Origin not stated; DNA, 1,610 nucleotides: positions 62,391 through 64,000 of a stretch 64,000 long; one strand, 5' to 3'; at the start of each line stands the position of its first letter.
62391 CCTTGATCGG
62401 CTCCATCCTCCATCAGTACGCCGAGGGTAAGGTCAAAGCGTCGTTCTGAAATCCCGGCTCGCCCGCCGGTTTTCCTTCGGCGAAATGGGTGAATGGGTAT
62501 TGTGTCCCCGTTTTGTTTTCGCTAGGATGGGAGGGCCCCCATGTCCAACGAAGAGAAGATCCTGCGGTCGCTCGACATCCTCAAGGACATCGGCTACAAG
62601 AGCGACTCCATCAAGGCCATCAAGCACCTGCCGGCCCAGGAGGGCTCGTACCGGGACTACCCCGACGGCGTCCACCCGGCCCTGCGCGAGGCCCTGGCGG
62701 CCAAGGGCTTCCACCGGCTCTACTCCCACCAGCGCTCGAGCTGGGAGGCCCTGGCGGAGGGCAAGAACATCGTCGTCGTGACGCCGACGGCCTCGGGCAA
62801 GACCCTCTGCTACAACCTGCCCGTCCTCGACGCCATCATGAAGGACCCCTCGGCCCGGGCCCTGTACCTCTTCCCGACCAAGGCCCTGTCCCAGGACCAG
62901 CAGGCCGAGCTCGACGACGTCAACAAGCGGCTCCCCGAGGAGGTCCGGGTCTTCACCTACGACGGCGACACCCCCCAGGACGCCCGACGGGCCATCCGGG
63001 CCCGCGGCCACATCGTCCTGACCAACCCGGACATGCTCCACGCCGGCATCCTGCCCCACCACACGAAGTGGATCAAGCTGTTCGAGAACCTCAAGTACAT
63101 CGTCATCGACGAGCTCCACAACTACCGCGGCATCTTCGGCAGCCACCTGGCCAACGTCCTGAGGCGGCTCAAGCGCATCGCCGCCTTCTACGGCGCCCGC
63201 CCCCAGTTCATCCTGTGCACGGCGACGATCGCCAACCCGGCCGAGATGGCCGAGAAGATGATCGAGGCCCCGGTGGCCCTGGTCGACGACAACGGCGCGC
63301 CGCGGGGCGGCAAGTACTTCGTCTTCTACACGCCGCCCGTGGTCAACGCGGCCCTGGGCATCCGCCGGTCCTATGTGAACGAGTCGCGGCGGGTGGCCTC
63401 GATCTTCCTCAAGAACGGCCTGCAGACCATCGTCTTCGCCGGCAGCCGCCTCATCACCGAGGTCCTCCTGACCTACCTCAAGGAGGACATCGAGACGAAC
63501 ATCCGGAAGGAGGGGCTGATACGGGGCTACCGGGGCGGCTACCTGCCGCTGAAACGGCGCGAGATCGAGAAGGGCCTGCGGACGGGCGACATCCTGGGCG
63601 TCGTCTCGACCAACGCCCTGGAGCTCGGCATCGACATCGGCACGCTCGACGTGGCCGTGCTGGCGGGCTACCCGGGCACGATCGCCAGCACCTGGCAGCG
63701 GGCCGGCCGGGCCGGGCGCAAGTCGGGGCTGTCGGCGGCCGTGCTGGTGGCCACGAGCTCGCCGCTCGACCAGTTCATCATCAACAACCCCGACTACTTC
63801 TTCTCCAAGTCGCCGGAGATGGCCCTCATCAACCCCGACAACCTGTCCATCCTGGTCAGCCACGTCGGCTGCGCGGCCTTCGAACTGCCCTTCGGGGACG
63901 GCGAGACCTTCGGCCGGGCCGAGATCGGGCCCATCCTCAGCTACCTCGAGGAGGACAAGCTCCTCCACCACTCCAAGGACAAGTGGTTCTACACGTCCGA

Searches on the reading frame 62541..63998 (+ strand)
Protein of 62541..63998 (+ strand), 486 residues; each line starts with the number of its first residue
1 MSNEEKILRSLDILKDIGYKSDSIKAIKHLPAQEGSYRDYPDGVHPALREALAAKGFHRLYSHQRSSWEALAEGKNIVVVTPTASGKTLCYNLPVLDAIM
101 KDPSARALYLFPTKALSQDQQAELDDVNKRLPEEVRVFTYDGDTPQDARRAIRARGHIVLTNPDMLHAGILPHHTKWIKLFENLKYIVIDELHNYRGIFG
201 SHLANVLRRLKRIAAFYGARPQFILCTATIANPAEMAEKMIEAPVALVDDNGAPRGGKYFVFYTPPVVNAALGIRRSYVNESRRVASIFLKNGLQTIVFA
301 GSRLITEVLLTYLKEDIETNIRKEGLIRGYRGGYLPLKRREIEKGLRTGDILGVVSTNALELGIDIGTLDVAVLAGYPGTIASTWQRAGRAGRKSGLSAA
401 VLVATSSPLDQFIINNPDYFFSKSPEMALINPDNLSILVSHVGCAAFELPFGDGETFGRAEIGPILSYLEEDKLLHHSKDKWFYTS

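Call 78: search_protein_families(library=pfam, proteins=[window:62541-63998:+], max_evalue=0.00001)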
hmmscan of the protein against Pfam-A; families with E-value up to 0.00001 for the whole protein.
window:62541-63998:+ (486 aa): 4 families
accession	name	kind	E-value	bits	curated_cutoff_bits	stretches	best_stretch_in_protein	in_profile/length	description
PF00270.35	DEAD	-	1.9e-34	119.3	26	1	62-234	2-164/167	DEAD/DEAH box helicase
PF00271.37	Helicase_C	-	7.6e-14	52.3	23.5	1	291-394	13-109/110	Helicase conserved C-terminal domain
PF04851.21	ResIII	-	3e-08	34.2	22.5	1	60-213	4-146/164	Type III restriction enzyme, res subunit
PF22982.3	WHD_HRQ1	-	4.4e-06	28.1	27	1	430-485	1-53/70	ATP-dependent helicase HRQ1, winged helix domain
